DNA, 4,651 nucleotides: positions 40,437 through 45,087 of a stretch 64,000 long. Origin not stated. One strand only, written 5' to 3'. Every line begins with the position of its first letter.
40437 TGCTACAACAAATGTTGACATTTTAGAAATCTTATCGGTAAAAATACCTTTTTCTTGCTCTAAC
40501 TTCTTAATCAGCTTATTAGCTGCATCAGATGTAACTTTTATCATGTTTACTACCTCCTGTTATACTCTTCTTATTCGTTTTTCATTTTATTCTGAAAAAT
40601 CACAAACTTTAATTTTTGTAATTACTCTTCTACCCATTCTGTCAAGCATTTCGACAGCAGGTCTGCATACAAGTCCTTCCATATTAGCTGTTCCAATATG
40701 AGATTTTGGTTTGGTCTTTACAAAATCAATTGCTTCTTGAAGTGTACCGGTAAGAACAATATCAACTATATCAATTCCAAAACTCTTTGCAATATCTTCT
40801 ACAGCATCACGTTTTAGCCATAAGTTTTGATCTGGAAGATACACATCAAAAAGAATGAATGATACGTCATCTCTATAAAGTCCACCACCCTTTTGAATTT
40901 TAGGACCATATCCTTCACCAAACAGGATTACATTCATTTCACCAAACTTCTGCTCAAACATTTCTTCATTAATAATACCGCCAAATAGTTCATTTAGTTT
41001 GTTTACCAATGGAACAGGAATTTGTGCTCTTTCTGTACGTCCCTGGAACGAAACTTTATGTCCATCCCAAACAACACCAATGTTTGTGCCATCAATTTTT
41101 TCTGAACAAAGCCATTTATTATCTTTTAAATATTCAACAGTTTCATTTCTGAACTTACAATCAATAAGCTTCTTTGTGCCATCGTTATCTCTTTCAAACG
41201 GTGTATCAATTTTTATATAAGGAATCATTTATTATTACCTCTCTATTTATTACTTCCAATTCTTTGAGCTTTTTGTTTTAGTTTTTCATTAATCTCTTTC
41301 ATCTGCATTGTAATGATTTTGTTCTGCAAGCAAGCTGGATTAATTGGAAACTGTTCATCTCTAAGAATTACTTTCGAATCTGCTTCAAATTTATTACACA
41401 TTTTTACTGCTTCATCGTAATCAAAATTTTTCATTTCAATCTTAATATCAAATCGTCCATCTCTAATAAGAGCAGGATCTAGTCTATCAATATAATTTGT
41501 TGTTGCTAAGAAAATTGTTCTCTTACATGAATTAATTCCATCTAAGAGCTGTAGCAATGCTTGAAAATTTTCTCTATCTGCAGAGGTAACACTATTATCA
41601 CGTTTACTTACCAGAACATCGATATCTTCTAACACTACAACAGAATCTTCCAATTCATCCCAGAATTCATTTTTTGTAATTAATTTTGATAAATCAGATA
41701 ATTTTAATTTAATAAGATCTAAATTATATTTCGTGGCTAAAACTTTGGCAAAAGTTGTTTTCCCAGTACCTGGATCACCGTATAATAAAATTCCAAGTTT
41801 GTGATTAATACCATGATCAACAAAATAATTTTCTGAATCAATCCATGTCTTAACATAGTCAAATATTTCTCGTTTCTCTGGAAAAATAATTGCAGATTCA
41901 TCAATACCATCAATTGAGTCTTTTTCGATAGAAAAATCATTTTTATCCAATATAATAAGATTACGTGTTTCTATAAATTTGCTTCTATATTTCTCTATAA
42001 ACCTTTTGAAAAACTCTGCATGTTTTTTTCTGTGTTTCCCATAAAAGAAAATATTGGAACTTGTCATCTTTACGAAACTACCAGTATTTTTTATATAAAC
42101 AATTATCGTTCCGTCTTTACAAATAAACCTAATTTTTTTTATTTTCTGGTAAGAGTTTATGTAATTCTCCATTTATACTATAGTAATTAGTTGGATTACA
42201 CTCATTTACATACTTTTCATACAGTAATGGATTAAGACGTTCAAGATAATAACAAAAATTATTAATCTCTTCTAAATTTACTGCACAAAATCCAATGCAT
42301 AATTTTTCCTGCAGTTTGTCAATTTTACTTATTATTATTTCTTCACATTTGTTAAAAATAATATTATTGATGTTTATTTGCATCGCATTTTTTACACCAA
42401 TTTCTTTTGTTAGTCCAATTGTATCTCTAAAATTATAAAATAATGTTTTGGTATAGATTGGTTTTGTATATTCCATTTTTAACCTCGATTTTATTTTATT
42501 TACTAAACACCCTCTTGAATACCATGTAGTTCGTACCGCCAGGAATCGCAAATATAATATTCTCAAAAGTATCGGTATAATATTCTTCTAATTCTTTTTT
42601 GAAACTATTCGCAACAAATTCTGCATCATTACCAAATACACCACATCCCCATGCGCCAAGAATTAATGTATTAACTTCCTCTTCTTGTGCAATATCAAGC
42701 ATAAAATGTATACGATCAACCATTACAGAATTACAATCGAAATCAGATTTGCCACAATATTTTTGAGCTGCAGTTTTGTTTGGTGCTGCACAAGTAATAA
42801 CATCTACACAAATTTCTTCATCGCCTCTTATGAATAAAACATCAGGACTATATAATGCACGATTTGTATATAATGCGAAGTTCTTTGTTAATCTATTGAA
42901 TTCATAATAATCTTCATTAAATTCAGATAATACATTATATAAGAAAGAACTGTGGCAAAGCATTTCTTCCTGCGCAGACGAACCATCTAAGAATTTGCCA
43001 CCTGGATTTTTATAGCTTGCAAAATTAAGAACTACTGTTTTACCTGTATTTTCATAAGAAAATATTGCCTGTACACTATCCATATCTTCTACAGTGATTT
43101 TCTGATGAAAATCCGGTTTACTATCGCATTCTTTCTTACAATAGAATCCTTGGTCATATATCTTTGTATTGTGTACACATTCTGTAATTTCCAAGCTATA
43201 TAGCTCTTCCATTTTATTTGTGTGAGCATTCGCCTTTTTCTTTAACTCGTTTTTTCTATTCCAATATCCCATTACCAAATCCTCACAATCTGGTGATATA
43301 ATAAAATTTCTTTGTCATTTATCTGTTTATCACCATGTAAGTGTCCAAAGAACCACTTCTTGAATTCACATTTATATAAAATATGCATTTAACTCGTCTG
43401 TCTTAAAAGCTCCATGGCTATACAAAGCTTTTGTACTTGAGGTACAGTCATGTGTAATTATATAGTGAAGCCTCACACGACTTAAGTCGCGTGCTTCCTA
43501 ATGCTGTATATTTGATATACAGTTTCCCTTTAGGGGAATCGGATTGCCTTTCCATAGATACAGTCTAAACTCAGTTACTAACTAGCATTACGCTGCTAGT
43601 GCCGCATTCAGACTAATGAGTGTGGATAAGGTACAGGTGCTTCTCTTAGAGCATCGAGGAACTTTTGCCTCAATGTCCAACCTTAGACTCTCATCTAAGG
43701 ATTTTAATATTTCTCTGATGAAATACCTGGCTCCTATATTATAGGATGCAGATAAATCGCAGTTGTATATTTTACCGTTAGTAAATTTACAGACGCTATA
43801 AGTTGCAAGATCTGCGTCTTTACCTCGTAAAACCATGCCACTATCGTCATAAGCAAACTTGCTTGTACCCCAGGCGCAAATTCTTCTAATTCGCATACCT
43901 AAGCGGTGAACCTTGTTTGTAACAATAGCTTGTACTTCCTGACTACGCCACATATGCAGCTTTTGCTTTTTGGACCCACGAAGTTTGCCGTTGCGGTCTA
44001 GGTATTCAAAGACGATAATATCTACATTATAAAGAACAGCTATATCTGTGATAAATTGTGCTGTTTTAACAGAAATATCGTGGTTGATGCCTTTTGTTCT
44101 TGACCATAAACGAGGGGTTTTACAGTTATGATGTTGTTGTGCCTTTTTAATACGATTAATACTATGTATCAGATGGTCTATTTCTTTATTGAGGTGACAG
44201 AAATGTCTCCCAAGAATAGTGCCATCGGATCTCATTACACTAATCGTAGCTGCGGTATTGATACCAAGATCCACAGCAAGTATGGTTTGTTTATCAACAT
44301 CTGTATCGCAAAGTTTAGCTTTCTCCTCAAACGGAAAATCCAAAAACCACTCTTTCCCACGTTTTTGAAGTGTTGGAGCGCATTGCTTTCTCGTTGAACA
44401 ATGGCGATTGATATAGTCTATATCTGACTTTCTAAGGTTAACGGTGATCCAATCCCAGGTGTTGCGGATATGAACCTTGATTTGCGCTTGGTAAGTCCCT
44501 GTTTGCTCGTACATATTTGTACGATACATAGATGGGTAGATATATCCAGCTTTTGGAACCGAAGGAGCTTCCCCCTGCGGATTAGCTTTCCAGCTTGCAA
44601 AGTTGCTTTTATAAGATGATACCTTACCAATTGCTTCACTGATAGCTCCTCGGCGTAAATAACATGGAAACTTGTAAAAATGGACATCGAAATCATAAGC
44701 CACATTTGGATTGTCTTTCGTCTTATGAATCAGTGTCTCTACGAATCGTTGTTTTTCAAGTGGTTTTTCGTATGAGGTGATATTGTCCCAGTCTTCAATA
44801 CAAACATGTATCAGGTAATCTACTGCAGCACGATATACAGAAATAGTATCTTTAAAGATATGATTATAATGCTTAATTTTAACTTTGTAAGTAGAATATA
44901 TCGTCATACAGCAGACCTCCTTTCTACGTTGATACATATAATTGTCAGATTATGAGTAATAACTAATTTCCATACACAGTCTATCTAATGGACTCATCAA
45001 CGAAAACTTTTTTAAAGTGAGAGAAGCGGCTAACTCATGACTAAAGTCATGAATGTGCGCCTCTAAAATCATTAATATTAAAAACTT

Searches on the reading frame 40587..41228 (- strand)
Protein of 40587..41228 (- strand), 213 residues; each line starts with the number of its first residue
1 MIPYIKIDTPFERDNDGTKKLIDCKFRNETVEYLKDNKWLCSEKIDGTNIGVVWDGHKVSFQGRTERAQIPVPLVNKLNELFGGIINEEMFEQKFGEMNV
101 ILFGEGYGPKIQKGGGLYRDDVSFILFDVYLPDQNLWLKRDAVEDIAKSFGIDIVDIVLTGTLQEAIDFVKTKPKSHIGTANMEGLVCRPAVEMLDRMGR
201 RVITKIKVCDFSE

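Call 52: search_protein_families(library=pfam, proteins=[window:40587-41228:-], max_evalue=0.001)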
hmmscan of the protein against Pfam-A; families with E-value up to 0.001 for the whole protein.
window:40587-41228:- (213 aa): 1 family
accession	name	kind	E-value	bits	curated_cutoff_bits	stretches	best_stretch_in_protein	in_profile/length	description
PF09414.15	RNA_ligase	-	3e-20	73.5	27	1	38-207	2-171/171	RNA ligase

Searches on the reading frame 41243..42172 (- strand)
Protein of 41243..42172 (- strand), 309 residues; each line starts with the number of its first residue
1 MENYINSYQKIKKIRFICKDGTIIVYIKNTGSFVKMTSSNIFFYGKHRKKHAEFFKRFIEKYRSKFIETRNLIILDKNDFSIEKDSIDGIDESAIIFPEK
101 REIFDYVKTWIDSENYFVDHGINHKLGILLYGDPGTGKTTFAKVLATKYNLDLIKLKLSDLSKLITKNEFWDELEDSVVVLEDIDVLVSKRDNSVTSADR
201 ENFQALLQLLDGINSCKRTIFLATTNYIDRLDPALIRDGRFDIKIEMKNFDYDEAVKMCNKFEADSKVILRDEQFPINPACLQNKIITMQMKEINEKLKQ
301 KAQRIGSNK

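Call 52: search_protein_families(library=pfam, proteins=[window:41243-42172:-], max_evalue=0.001)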
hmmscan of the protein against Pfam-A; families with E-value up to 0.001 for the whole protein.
window:41243-42172:- (309 aa): 7 families
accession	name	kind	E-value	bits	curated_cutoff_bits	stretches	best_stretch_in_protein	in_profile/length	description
PF00004.35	AAA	-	7e-26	91.7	21.2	1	128-247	1-129/131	ATPase family associated with various cellular activities (AAA)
PF07728.20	AAA_5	-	2.4e-05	24.8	22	1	128-243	2-104/139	AAA domain (dynein-related subfamily)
PF00910.28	RNA_helicase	-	3.1e-05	24.8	21.5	1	128-190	1-64/105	RNA helicase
PF13401.12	AAA_22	-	3.3e-05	24.7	27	0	124-174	4-54/130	AAA domain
PF20720.3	nSTAND3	-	3.4e-05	24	27.2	1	128-225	20-111/155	Novel STAND NTPase 3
PF13238.12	AAA_18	-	0.00012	23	29.4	1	128-192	1-45/128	AAA domain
PF12775.13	AAA_7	-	0.00026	21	25.8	1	115-177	23-85/181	P-loop containing dynein motor region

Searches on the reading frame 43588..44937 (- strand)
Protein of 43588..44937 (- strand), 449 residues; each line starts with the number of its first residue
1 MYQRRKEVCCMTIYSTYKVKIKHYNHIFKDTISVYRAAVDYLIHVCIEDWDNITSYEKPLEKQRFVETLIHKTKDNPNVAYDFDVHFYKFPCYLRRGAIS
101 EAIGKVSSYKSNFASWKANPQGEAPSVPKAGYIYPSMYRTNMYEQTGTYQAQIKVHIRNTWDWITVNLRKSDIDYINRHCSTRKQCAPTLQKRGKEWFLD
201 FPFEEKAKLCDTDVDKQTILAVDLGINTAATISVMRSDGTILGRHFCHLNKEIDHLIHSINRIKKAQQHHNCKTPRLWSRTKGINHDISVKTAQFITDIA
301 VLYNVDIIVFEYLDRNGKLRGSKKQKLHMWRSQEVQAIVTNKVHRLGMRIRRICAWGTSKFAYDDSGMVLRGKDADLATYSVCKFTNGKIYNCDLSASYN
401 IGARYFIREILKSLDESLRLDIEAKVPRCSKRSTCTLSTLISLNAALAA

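Call 49: search_protein_families(library=pfam, proteins=[window:43588-44937:-], max_evalue=0.001)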
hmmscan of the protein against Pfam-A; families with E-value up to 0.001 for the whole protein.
window:43588-44937:- (449 aa): 1 family
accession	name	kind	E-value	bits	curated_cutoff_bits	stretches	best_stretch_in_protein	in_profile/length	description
PF01385.25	OrfB_IS605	-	0.00032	21.3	30.5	1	213-314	12-117/120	Probable transposase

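Call 50: search_protein_families(library=phrogs, proteins=[window:43588-44937:-], max_evalue=0.00001)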
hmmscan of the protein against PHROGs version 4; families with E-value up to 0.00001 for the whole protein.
window:43588-44937:- (449 aa): 0 families
